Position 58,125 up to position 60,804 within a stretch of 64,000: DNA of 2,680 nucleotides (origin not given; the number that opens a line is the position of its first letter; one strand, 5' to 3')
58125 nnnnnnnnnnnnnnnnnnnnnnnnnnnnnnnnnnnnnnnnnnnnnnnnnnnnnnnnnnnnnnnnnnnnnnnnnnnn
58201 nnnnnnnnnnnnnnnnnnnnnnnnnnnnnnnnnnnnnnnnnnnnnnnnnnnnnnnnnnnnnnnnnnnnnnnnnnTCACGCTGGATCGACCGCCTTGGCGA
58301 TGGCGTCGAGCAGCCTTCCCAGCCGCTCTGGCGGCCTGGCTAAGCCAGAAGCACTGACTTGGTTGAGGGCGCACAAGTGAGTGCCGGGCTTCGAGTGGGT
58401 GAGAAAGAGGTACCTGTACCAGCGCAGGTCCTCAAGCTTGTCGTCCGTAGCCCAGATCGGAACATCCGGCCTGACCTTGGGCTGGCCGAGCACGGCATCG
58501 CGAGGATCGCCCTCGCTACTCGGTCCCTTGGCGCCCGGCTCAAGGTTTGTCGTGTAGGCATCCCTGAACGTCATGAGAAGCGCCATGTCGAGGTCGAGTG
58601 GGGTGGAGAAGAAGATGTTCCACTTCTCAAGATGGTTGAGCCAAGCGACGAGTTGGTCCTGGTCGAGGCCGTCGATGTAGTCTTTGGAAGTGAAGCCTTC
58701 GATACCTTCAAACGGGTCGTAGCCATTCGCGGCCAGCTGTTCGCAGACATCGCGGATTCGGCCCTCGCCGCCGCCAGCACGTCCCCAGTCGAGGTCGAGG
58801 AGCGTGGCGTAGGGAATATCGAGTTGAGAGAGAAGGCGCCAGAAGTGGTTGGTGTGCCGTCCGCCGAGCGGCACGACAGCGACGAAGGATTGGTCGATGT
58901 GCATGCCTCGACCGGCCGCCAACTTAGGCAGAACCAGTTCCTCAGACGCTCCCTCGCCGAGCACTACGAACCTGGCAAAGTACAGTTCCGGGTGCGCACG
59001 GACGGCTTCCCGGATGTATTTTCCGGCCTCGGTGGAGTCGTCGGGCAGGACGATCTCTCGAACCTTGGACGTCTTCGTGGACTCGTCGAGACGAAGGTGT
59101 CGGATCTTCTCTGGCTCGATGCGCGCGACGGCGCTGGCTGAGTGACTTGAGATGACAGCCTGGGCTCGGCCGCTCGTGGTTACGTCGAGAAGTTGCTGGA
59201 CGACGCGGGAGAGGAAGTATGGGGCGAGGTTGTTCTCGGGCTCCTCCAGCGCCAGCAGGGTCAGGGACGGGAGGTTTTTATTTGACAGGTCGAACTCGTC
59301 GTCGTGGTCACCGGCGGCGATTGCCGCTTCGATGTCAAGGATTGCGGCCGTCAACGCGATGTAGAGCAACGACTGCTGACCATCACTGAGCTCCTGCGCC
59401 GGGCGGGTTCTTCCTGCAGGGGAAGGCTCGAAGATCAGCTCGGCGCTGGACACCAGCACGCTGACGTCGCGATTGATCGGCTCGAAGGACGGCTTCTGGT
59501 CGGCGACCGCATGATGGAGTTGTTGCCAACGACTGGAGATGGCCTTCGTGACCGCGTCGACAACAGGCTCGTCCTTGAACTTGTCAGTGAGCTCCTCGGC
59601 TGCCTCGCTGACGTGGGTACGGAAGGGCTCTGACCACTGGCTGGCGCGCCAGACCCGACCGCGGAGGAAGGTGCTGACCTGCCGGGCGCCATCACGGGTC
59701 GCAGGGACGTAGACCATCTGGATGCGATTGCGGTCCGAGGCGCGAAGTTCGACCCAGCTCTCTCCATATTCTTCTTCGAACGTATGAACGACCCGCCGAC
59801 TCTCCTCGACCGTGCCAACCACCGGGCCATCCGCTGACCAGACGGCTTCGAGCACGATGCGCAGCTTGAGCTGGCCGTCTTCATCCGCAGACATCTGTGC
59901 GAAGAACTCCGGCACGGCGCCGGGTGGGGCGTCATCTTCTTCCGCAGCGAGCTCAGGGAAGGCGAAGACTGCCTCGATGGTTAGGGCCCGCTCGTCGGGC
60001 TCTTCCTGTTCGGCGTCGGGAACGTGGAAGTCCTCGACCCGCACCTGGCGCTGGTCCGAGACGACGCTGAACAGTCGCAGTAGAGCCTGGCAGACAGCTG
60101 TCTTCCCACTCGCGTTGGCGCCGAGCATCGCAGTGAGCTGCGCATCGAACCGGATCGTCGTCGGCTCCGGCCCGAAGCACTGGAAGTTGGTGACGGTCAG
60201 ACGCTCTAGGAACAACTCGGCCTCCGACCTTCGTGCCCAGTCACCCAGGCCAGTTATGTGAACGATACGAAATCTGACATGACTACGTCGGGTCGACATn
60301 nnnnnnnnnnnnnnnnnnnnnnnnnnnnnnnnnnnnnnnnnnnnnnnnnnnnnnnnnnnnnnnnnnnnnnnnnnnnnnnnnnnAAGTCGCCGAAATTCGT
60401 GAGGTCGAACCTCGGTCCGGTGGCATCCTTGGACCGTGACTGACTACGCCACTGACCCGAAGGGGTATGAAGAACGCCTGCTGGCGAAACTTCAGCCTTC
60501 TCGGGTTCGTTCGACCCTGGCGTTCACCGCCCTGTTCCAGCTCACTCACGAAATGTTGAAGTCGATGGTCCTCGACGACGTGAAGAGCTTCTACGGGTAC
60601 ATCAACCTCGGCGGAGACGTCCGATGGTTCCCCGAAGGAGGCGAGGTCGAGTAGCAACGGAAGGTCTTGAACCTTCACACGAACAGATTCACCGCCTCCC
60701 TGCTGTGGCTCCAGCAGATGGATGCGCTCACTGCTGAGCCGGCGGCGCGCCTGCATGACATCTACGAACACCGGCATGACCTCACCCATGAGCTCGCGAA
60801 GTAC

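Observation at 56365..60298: Gabija-like defence pair (OLD-family ATPase-TOPRIM plus UvrD-like helicase) carried as cargo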

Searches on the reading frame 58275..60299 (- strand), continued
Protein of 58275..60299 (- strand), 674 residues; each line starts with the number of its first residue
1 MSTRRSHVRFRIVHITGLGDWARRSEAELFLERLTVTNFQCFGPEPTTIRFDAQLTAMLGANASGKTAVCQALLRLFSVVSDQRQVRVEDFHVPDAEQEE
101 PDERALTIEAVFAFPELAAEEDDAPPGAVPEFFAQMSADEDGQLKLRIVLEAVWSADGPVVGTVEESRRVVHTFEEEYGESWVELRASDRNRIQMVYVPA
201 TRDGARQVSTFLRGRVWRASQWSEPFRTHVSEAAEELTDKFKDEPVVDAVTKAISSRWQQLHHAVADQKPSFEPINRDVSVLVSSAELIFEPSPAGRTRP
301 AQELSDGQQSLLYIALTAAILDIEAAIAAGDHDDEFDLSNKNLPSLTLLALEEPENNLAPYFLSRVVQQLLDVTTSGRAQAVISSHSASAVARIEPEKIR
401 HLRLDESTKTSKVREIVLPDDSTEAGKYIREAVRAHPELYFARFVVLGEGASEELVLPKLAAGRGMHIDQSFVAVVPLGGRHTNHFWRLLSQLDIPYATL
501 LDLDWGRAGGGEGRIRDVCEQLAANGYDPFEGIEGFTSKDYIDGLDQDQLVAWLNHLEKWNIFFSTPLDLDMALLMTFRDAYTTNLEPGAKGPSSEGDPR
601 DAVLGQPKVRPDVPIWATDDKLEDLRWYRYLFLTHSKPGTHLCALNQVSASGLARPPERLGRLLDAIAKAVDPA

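Call 39: predict_structure(alignment_id=A1)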
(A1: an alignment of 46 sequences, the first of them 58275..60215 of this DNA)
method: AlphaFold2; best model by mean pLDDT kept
length: 646 residues; sequences in the alignment: 46
mean_pLDDT: 81.2   pTM: 0.77
mean pLDDT of the five models: 81.2, 78.3, 77.2, 76.7, 74.4
residues with pLDDT >= 90: 265; 70-90: 245; 50-70: 90; < 50: 46
segments of 3 or more residues with pLDDT < 50: 93-98, 174-176, 188-193, 201-205, 247-260, 266-268
pLDDT, mean of each block of 10 residues (from residue 1): 95 94 93 85 94 87 89 91 85 50 63 85 88 80 87 87 85 54 53 48 50 70 79 61 53 41 51 64 75 81 75 80 68 72 84 84 78 88 87 84 82 88 91 88 80 81 90 94 94 93 93 90 96 95 97 90 89 92 90 96 93 94 94 94 71
secondary structure, 60 per line:
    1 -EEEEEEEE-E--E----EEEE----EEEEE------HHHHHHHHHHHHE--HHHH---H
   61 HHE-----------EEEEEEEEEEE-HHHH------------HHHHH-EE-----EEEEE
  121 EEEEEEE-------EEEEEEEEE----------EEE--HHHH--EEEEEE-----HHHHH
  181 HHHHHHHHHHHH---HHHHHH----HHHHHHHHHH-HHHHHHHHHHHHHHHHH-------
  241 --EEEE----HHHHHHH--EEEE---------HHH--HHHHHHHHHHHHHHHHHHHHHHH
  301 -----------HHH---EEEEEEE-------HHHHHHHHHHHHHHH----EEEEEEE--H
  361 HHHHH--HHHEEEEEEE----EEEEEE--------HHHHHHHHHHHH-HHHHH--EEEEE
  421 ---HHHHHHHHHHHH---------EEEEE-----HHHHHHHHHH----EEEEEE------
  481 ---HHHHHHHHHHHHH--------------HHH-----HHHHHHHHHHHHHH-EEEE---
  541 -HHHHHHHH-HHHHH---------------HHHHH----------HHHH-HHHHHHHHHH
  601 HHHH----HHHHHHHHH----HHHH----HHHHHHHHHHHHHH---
elements in order: E2-9 E19-22 E27-31 H38-49 H53-56 E75-85 H87-90 H103-107 E116-127 E135-143 E154-156 H159-162 E165-170 H176-192 H196-201 H206-215 H217-233 E243-246 H251-257 E260-263 H278-300 E318-324 H332-346 E351-357 H360-365 E371-377 E382-387 H396-407 H409-413 E416-420 H424-435 E445-449 H455-464 E469-474 H484-496 H519-532 E534-537 H542-549 H551-555 H571-575 H586-589 H591-604 H609-617 H622-625 H630-643
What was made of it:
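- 58377..58601 (-): Helical-domain residues proposed as the metal-B ligands and the catalytic lysine: D541/D543 in PLDLDM, and K609 in SKPGTH. They sit at helix starts after TOPRIM strand beta-4 in the model (call 39).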

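Call 43: fold_search(model_id=the predicted structure, library=pdb)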
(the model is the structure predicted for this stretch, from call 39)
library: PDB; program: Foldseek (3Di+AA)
matches with E <= 10: 1141; with E <= 0.001: 262
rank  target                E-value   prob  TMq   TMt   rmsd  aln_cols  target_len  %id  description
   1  8u7i_A                4.1e-21  1.00  0.54  0.55  12.8       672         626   16  Structure of the phage immune evasion protein Gad1 bound to the Gabija GajAB complex (released 2023-11-22)
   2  8x5i_B                3.3e-19  1.00  0.53  0.61  11.8       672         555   15  Structure of ATP/Mg2+ bound Gabija GajA (released 2024-02-28)
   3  6p74                  1.4e-18  1.00  0.49  0.60  11.8       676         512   15  OLD nuclease from Thermus Scotoductus (released 2020-01-29)
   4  8x5i_D                1.7e-18  1.00  0.56  0.64  10.9       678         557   15  Structure of ATP/Mg2+ bound Gabija GajA (released 2024-02-28)
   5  8sm3_A                2.8e-18  1.00  0.53  0.61  12.2       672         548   15  Structure of Bacillus cereus VD045 Gabija GajA-GajB Complex (released 2023-11-22)
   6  8x5i_C                2.6e-15  1.00  0.48  0.63   9.9       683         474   14  Structure of ATP/Mg2+ bound Gabija GajA (released 2024-02-28)
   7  9lpa_B                2.6e-15  1.00  0.45  0.40  16.1       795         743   12  The cryo-EM structure of retron Eco8 in an active state (released 2025-11-19)
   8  8j4t_A                1.1e-14  1.00  0.48  0.63   9.9       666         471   14  GajA-GajB complex (released 2024-02-21)
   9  8tjy_A                1.9e-14  1.00  0.48  0.63   9.6       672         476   14  Structure of Gabija AB complex (released 2024-04-24)
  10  4i99_B                2.7e-14  1.00  0.35  0.65   7.1       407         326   16  Crystal structure of the SmcHead bound to the C-winged helix domain of ScpA (released 2013-01-30)
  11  9lp9_B                2.9e-14  1.00  0.44  0.40  15.6       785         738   12  The cryo-EM structure of retron Eco8 in a standby state (released 2025-11-19)
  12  4i99_A                3.0e-14  1.00  0.34  0.63   8.1       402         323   16  Crystal structure of the SmcHead bound to the C-winged helix domain of ScpA (released 2013-01-30)
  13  8eea_B                3.6e-14  1.00  0.31  0.50   9.7       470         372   16  Structure of E.coli Septu (PtuAB) complex (released 2023-12-27)
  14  8eea_D                3.6e-14  1.00  0.34  0.46  12.5       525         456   15  Structure of E.coli Septu (PtuAB) complex (released 2023-12-27)
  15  8x5i_A                8.1e-14  1.00  0.50  0.64   8.6       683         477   14  Structure of ATP/Mg2+ bound Gabija GajA (released 2024-02-28)
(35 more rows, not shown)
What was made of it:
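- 58275..60215 (-): gajA: class 2 OLD-family nuclease (N-terminal ABC ATPase plus C-terminal TOPRIM and helical domain), 646 aa, TTG start. AlphaFold model pLDDT 81, with best PDB match B. cereus GajA 8u7i_A at E=4.1e-21 (calls 39, 43).
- On Gabija / class 2 OLD system: Further GajA entries (8x5i, 8sm3) are among the top 5 (call 43).
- Closest known: Bacillus cereus VD045 Gabija. Same: Best whole-chain fold match of the GajA model (call 43).
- Closest known: Bacillus cereus VD045 Gabija. Different: About 15% identity (call 43).
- The Foldseek top hit of the GajA model is BcGajA, 8u7i_A, E=4.1e-21 over the full length (call 43). Identity in the structural alignment is about 15% (call 43). The best whole-chain structural match is BcGajA (call 43).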

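Call 50: search_protein_representatives(protein=window:58275-60215:-)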
Query: 646 residues. Proteins with E-value up to 0.001 (for the whole library): 2384; up to 1e-10: 741; up to 1e-30: 320. The best 150 are listed.
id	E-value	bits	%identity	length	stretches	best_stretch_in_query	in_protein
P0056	1.7e-285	964.9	68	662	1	1-645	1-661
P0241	2.2e-185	634.2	49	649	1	1-639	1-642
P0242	2.8e-173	594.3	47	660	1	1-642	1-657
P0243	1.1e-156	539.4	45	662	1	3-634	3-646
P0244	1.9e-152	525.4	43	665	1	3-642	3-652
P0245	4.6e-152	524.1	45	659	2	92-643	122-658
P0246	1.6e-151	522.3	57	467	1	108-532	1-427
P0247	3.2e-145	501.6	44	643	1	3-642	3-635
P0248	4.9e-145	500.9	46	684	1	3-639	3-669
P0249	6.4e-144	497.3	44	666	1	3-639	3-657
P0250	2.3e-143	495.4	44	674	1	1-642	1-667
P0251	3.0e-143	495.0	43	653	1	2-641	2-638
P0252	6.4e-142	490.7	43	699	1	2-637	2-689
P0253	8.5e-140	483.6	46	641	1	1-639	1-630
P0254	3.0e-139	481.8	44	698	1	3-640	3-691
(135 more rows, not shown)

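Call 51: find_related_loci(query=A1, collection=genome_contigs, flank=6000)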
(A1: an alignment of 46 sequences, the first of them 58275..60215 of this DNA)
Query A1 (646 aa) in genome_contigs; peptide patterns used: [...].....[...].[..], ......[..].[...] (x = any residue, [..] = any of these).
600 stretches matched a pattern (row limit reached: there are more); 296 encode a relative of the query (tblastn E <= 1e-3); the best 80 are kept; 80 distinct loci.
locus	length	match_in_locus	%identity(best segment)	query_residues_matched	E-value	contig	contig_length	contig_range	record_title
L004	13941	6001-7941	76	1-645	0e+0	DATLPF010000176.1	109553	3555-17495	MAG TPA_asm: Propionibacteriaceae bacterium isolate SMAG_U13845 k141_636331, whole genome shotgun sequence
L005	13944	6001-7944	73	1-646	0e+0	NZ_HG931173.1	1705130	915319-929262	Candidatus Blastococcus massiliensis AP3, whole genome shotgun sequence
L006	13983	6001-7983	66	1-646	0e+0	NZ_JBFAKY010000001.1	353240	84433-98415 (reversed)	Promicromonospora sp. NPDC050249 NPDC050249_119_B1.ctg-0001, whole genome shotgun sequence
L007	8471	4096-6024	61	1-643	0e+0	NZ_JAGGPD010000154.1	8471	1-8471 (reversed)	Microbacterium sp. ISL-103 Halomonas_sp_ALS10-contig209, whole genome shotgun sequence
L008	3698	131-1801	66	87-643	0e+0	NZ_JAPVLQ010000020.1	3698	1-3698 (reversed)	Rhodococcus sp. H36-A4 NODE_20_length_3698_cov_35.618314, whole genome shotgun sequence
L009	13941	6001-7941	56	1-643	0e+0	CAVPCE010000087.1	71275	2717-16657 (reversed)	MAG: uncultured Acidobacteriaceae bacterium isolate MFD10064.bin.2.115 genome assembly, contig: contig_62598, whole geno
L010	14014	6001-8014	66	1-646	0e+0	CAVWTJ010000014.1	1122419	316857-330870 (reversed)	MAG: uncultured Actinomycetota bacterium isolate MFD05442.bin.2.312 genome assembly, contig: contig_4128, whole genome s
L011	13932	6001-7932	56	1-643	0e+0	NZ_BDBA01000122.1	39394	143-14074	Nocardia amamiensis NBRC 102102, whole genome shotgun sequence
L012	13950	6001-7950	53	1-643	0e+0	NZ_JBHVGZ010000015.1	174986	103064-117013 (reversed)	Streptomyces sp. NPDC057623 NPDC057623_323_G8.ctg-0015, whole genome shotgun sequence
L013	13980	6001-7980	53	1-643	0e+0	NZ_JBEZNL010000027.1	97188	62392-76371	Streptomyces sp. NPDC048002 NPDC048002_65_C3.ctg-0029, whole genome shotgun sequence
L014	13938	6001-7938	51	1-643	0e+0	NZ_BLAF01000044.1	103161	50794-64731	Acrocarpospora pleiomorpha strain NBRC 16267 sequence044, whole genome shotgun sequence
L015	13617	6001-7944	50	1-645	0e+0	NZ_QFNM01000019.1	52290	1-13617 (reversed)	MAG: Brevundimonas sp. isolate S2_018_000_R2_102 S2_018_000_R2_scaffold_647, whole genome shotgun sequence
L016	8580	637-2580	50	1-645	0e+0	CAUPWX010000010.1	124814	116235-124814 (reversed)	MAG TPA_asm: uncultured Brevundimonas sp. isolate ERR9969055_bin.6_MetaWRAP_v1.3_MAG genome assembly, contig: ERZ2161611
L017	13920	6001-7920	50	1-636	0e+0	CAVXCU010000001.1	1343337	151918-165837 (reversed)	MAG: uncultured Alphaproteobacteria bacterium isolate MFD03399.bin.2.70 genome assembly, contig: contig_10647, whole gen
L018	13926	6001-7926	50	1-639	0e+0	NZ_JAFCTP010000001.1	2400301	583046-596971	Brevundimonas sp. TWP1-3 NODE_1_length_2400301_cov_264.045026, whole genome shotgun sequence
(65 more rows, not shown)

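Call 55: search_dna_similar(query=window:58275-60215:-, collection=plasmids, mode=protein, max_evalue=1e-30, max_rows=15)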
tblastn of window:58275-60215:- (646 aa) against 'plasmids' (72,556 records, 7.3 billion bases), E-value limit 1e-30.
Records with a match: 64; places in all: 65; records where one place covers at least 80% of the query: 53.
Best place of each record, by identity: <60% 64.
By first word of the organism name: Bacillus 8; Sinorhizobium 7; Streptomyces 6; Rhodococcus 6; Rhizobium 5; Agrobacterium 5; Cupriavidus 3; Sphingobium 2; Pseudomonas 2; Acinetobacter 2; and 17 more.
By predicted mobility (MOB-suite, as given by PLSDB): non-mobilizable 28; conjugative 25; mobilizable 11.
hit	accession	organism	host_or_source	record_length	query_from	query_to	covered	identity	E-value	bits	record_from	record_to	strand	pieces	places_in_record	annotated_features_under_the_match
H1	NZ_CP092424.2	Mycobacterium lentiflavum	-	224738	1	643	100%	54.9%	0e+0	660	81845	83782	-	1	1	AAA family ATPase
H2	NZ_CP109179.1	Streptomyces sp. NBC_01717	-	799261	1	643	100%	50.8%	0e+0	591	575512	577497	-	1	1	AAA family ATPase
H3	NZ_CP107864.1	Streptomyces europaeiscabiei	-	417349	1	643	100%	50.2%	0e+0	584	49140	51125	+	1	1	AAA family ATPase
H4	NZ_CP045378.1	Sulfitobacter sp. THAF37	pure culture,Surface of a polyethylene ...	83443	1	618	96%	50.5%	5e-160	516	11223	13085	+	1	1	AAA family ATPase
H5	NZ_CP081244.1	Phaeobacter inhibens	-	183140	1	630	98%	43.7%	3e-133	439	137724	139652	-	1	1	AAA family ATPase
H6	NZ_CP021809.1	Sinorhizobium meliloti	Medicago sativa,Single Cell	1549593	3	645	100%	42.1%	6e-122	406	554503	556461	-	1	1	none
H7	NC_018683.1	Sinorhizobium meliloti Rm41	-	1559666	3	645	100%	42.1%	6e-122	406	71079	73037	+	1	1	none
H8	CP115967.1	Erythrobacteraceae bacterium WH01K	-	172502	3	643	99%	42.0%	1e-130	431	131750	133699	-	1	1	AAA family ATPase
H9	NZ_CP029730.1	Citrobacter sp. CRE-46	-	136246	3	643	99%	41.1%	8e-120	400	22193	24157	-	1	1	AAA family ATPase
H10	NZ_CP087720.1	Roseomonas sp. OT10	single cell,human skin swab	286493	3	643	99%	40.9%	3e-120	401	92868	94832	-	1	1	AAA family ATPase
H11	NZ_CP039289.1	Cupriavidus necator H16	single cell,sludge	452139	1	643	100%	40.8%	5e-114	383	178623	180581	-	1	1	AAA family ATPase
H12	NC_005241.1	Cupriavidus necator H16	-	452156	1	643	100%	40.8%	5e-114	383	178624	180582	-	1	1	AAA family ATPase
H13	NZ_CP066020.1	Cupriavidus necator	-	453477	1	643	100%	40.8%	5e-114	383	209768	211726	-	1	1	AAA family ATPase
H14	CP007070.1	Rhizobium leguminosarum bv. trifolii CB782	plant root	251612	1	643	100%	40.8%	4e-118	395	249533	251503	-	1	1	chromosome segregation protein SMC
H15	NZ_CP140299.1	Sinorhizobium kummerowiae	Kummerowia stipulacea,Pure culture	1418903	1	637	99%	40.5%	1e-104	356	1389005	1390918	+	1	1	none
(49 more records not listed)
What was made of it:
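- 64 plasmids carry relatives (call 55).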

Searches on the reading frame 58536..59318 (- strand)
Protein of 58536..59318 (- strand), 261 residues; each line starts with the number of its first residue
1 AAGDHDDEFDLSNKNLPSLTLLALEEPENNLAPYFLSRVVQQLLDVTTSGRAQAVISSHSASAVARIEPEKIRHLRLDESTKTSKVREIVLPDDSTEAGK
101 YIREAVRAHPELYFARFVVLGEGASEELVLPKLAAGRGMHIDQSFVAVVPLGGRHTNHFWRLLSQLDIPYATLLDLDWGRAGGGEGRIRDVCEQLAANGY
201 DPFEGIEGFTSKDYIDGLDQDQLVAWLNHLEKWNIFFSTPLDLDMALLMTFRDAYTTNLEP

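Call 30: search_solved_structures(query=window:58536-59318:-, max_evalue=10, show_alignments=5)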
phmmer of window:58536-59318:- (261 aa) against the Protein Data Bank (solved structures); distinct sequences matched with E-value up to 10: 10.
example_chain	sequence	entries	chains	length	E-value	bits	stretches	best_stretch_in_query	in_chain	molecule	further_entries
6nk8_A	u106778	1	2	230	0.00023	24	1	109-177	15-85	Class 2 OLD family nuclease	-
6njv_A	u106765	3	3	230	0.00077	22.3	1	109-178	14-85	Xcc_CTR_I | Xcc_ctr_pt | Xcc_ctr_Hg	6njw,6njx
6p74_A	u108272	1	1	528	0.075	15.7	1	22-177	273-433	Putative ATP-dependent endonuclease of the OLD family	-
3uqe_A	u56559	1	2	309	0.26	14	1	139-181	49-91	6-phosphofructokinase isozyme 2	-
3cqd_A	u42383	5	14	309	0.26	14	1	139-181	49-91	6-phosphofructokinase isozyme 2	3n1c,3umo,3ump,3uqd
8wy4_A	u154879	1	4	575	0.3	13.8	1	19-184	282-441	Endonuclease GajA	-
8jq9_B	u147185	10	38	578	0.3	13.8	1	19-184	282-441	Endonuclease GajA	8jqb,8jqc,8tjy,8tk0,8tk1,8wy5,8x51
8sm3_A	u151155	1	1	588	0.31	13.7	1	19-184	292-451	Endonuclease GajA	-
8j4t_A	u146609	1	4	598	0.32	13.7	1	19-184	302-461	Endonuclease GajA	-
8u7i_A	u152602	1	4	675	0.4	13.4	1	19-184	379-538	Endonuclease GajA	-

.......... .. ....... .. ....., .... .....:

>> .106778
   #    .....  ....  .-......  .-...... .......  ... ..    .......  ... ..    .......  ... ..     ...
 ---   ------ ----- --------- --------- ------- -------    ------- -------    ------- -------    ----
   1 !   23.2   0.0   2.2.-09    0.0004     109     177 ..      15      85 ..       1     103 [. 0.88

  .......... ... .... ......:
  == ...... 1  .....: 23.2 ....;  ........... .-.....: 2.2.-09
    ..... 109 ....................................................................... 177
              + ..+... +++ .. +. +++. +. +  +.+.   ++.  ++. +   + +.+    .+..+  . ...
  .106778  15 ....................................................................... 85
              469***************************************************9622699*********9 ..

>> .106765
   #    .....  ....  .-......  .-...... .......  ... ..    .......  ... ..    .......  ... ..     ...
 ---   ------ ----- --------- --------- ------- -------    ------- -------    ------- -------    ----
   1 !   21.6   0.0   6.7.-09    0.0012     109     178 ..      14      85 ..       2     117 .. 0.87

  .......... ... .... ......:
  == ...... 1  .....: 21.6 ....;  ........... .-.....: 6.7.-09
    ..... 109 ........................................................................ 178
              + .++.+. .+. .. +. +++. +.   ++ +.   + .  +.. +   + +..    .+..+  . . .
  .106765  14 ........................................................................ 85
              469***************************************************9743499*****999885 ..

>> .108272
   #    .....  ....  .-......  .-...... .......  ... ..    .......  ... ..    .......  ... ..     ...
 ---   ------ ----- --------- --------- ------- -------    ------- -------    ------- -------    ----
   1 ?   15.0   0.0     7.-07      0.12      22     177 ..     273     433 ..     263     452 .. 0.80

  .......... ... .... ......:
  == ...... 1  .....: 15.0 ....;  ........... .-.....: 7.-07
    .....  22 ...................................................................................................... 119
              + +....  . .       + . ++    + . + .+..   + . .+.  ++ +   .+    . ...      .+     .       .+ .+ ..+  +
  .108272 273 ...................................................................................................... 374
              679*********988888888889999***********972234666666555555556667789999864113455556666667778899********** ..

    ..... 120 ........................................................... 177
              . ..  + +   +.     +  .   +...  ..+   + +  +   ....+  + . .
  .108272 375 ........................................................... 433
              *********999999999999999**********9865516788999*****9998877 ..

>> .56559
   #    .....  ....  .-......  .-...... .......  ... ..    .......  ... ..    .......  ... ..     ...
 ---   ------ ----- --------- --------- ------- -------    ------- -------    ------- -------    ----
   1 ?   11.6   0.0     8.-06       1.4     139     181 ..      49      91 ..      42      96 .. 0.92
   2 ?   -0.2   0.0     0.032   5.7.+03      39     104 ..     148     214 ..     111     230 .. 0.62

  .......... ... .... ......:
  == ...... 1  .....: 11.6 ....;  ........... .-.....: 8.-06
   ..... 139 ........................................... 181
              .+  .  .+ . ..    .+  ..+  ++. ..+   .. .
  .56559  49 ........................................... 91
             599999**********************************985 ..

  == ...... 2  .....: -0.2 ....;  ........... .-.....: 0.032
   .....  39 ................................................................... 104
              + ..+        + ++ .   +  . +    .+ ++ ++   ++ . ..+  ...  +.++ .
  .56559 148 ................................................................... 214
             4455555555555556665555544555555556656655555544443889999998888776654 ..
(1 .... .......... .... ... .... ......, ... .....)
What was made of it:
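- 58941..58958 (-): TOPRIM glutamates in GEGASE (E421, E425). HMMER aligns this motif with the 'vEGdaE' of B. pseudomallei class 2 OLD, 6nk8 (call 30).
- On Gabija / class 2 OLD system: E425 aligns with E404 (call 30).
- Tried and rejected: Single-sequence phmmer reached it only at E about 0.3 and ranked it too low to be printed (call 30).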

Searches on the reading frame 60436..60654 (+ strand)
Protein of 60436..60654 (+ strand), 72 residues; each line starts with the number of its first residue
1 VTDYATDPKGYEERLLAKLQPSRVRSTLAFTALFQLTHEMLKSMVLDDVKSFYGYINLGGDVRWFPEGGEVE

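Call 17: search_protein_families(library=pfam, proteins=[window:60436-60654:+], max_evalue=0.001)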
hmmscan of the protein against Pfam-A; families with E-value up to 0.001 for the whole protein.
window:60436-60654:+ (72 aa): 0 families

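Call 38: search_protein_families(library=padloc, proteins=[window:60436-60654:+], max_evalue=0.001)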
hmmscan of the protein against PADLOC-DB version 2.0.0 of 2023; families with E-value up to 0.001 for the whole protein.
window:60436-60654:+ (72 aa): 0 families
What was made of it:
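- Tried and rejected: The divergent upstream ORFs 60436..60654 and 60667..61023 have no Pfam or PADLOC hits (calls 17, 38).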
